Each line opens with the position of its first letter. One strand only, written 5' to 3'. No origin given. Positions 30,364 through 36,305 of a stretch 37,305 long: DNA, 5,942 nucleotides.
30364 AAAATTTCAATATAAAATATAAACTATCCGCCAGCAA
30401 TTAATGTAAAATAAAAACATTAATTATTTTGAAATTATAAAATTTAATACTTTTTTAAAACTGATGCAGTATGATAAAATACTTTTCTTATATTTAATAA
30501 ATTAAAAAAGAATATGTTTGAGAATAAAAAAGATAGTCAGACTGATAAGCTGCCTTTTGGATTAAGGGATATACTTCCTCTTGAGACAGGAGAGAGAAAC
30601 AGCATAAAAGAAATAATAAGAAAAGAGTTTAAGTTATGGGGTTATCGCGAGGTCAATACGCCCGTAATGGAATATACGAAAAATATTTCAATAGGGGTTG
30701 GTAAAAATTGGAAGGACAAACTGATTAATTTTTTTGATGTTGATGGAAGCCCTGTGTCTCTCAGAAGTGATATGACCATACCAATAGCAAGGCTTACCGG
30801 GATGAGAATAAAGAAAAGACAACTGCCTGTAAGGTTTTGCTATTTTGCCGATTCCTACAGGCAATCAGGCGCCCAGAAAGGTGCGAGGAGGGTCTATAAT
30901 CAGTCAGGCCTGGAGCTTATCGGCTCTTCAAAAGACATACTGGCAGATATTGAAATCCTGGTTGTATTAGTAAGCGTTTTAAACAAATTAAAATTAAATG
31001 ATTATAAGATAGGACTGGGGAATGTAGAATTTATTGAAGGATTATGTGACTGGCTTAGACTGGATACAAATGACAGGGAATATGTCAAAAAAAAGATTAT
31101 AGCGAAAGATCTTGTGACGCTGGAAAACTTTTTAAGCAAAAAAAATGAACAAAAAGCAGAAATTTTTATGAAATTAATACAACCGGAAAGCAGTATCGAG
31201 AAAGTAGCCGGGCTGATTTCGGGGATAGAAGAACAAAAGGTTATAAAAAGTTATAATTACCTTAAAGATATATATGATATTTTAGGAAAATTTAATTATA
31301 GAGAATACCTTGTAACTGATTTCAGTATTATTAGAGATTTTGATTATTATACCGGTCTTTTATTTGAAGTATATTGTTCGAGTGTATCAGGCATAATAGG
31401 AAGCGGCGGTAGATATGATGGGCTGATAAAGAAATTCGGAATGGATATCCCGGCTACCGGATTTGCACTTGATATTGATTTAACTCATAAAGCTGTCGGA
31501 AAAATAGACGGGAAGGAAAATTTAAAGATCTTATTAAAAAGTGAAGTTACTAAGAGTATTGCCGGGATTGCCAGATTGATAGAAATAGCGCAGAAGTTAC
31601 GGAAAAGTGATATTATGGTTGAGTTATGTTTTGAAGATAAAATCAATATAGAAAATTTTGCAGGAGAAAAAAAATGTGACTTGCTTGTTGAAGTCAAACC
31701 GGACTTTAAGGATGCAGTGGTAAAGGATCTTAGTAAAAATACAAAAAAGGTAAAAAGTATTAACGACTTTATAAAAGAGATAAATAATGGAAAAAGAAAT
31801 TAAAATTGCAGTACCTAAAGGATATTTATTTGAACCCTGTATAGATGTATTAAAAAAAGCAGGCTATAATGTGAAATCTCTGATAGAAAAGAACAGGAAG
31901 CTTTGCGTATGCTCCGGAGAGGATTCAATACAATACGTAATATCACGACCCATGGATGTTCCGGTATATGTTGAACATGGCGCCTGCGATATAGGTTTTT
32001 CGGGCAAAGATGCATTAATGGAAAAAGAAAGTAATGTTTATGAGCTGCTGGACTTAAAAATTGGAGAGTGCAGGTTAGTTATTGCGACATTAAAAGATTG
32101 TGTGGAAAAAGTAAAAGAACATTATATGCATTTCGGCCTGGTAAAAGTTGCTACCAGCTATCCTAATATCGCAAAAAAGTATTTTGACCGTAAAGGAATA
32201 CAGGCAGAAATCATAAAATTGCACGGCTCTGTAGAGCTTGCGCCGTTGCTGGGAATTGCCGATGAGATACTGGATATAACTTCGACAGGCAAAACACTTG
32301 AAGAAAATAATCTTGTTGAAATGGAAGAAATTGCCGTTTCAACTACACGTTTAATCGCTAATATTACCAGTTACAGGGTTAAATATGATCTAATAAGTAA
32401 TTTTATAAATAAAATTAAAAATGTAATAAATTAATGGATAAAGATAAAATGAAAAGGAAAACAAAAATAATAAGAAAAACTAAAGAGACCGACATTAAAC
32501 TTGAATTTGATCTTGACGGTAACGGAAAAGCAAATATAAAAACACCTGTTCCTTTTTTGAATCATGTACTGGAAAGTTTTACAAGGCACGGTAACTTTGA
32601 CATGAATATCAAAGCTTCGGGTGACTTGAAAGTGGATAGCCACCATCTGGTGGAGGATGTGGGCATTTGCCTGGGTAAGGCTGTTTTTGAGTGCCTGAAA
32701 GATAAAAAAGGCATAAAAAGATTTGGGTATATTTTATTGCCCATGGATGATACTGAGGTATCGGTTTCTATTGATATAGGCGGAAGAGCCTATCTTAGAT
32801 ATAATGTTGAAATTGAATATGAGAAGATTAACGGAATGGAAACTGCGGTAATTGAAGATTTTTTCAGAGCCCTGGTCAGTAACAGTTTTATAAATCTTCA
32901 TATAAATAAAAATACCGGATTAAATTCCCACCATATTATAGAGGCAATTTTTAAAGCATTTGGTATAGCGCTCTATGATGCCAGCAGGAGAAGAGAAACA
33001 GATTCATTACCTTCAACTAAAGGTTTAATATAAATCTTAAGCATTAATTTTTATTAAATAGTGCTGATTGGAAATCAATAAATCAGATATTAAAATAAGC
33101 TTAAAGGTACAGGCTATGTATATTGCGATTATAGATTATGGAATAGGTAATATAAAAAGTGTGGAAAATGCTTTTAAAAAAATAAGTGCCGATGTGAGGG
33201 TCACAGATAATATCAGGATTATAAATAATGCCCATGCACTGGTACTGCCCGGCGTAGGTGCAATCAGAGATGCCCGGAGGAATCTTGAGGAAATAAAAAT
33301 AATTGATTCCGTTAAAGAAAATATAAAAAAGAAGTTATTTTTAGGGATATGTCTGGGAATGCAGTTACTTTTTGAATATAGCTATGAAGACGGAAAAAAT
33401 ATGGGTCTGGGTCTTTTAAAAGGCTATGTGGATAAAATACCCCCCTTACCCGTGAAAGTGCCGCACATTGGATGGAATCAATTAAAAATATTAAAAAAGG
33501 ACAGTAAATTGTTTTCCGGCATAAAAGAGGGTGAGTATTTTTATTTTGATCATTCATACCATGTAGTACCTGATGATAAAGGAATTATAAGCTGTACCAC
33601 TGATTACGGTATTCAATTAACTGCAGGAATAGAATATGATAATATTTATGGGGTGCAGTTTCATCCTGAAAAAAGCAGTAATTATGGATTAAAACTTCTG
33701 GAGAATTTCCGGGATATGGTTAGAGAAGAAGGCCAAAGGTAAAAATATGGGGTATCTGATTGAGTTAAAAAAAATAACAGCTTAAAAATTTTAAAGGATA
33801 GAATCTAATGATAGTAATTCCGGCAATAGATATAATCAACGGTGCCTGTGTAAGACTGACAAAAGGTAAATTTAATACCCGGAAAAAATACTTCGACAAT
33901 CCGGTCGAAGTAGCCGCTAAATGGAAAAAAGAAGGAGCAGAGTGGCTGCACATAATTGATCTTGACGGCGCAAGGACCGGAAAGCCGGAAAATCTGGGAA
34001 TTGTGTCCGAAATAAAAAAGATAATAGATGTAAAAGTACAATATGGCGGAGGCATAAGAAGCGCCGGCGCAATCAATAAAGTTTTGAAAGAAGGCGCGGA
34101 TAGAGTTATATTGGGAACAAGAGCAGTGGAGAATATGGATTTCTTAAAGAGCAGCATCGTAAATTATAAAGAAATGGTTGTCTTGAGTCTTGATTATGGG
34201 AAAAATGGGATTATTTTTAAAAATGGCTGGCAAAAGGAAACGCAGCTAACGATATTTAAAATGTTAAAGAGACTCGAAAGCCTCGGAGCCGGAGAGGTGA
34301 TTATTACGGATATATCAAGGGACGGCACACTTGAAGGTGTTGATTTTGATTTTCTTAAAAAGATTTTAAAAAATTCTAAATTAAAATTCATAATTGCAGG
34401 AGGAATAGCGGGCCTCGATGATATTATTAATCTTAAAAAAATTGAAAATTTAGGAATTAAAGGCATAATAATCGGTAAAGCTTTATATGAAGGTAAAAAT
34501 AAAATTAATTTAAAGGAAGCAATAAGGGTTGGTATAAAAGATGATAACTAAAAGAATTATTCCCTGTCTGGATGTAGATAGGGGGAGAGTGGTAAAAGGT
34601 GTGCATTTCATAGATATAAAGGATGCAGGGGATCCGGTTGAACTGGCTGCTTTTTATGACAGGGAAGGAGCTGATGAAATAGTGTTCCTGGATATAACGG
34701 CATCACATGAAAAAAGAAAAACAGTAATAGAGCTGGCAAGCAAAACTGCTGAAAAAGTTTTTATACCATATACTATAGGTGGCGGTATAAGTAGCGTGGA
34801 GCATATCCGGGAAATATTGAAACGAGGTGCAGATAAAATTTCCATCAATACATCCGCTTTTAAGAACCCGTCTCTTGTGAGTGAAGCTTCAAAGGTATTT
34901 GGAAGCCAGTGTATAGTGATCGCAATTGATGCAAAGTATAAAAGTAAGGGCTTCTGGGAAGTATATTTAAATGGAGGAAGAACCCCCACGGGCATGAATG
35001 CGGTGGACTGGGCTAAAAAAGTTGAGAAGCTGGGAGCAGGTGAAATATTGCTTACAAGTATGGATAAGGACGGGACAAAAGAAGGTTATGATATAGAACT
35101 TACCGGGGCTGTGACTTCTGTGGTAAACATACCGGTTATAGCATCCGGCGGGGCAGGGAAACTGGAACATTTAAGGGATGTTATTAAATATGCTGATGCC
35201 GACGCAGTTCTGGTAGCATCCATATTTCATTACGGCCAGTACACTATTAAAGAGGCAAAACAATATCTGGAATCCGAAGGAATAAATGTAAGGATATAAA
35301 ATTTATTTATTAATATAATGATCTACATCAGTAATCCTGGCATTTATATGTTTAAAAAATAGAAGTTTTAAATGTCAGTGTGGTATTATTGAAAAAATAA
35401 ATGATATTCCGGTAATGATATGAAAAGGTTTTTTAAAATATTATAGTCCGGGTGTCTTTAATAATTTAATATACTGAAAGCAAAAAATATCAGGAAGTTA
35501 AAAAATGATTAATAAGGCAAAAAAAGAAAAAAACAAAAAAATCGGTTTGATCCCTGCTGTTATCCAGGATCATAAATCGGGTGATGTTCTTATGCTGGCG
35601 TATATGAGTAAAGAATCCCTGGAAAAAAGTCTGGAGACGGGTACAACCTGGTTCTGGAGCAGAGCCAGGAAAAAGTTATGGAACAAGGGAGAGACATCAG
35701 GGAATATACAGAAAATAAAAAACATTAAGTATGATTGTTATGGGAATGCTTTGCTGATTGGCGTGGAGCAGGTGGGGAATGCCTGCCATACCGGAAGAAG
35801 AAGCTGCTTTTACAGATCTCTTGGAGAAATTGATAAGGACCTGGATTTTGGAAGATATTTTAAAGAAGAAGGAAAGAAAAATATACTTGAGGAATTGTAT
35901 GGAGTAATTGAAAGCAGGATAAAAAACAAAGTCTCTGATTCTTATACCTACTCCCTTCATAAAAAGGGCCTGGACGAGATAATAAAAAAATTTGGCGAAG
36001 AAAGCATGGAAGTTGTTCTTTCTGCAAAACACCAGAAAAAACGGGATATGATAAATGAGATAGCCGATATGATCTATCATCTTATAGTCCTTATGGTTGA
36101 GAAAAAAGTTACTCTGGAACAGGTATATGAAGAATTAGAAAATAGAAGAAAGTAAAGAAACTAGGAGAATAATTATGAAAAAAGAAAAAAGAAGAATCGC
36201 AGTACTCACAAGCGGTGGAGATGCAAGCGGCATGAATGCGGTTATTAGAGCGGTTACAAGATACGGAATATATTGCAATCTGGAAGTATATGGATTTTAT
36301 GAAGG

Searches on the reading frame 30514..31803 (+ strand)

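Call 43: search_protein_families(library=pfam, proteins=[window:30514-31803:+], max_evalue=0.00001)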
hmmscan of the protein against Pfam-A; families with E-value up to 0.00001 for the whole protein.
window:30514-31803:+ (429 aa): 1 family
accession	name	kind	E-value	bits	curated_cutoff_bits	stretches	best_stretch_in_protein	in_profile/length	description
PF13393.11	tRNA-synt_His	-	7.8e-63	213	25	1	16-322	1-306/308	Histidyl-tRNA synthetase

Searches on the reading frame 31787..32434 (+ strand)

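Call 67: search_protein_families(library=pfam, proteins=[window:31787-32434:+], max_evalue=0.00001)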
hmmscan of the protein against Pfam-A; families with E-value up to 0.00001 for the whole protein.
window:31787-32434:+ (215 aa): 1 family
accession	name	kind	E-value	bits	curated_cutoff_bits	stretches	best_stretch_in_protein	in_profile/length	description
PF01634.23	HisG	-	5.4e-55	186.1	25.5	1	54-211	1-157/158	ATP phosphoribosyltransferase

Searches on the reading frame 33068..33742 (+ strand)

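Call 43: search_protein_families(library=pfam, proteins=[window:33068-33742:+], max_evalue=0.00001)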
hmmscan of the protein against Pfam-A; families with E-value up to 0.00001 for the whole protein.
window:33068-33742:+ (224 aa): 1 family
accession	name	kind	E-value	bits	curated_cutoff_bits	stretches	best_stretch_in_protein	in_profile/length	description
PF00117.34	GATase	-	2.1e-22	80.2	22.8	1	21-214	2-186/190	Glutamine amidotransferase class-I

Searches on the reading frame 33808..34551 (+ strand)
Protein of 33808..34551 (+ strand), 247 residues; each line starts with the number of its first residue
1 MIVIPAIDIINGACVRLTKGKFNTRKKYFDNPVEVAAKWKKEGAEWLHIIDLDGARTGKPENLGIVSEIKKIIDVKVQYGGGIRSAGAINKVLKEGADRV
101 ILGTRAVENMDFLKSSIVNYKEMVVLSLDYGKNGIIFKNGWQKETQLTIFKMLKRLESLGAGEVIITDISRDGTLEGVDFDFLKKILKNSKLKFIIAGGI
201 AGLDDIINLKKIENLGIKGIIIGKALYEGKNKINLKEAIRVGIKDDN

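Call 67: search_protein_families(library=pfam, proteins=[window:33808-34551:+], max_evalue=0.00001)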
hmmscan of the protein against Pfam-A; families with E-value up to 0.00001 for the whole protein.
window:33808-34551:+ (247 aa): 2 families
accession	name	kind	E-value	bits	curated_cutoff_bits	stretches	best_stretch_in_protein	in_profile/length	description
PF00977.27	His_biosynth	-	6e-74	248.8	23.6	1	3-230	2-226/228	Histidine biosynthesis protein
PF01207.24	Dus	-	1.6e-06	28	20.4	0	138-228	130-219/311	Dihydrouridine synthase (Dus)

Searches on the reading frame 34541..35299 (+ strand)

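Call 67: search_protein_families(library=pfam, proteins=[window:34541-35299:+], max_evalue=0.00001)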
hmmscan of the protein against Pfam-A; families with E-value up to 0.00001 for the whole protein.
window:34541-35299:+ (252 aa): 4 families
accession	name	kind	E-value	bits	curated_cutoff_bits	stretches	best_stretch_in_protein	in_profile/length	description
PF00977.27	His_biosynth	-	2.3e-84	282.9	23.6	1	5-235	1-228/228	Histidine biosynthesis protein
PF01207.24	Dus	-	1.1e-07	31.7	20.4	0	153-226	139-214/311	Dihydrouridine synthase (Dus)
PF02581.23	TMP-TENI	-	5.1e-06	26.4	27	0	36-102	108-176/180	Thiamine monophosphate synthase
PF03060.21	NMO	-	5.8e-06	26.4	28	0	153-229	144-225/331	Nitronate monooxygenase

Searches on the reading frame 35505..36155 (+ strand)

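Call 67: search_protein_families(library=pfam, proteins=[window:35505-36155:+], max_evalue=0.00001)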
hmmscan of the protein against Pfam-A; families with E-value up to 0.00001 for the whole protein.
window:35505-36155:+ (216 aa): 2 families
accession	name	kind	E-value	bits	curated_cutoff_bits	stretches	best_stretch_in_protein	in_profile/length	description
PF01502.23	PRA-CH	-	2e-33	114.5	27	1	30-103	1-74/74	Phosphoribosyl-AMP cyclohydrolase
PF01503.22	PRA-PH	-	3e-18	66.5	21.3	1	128-214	1-85/86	Phosphoribosyl-ATP pyrophosphohydrolase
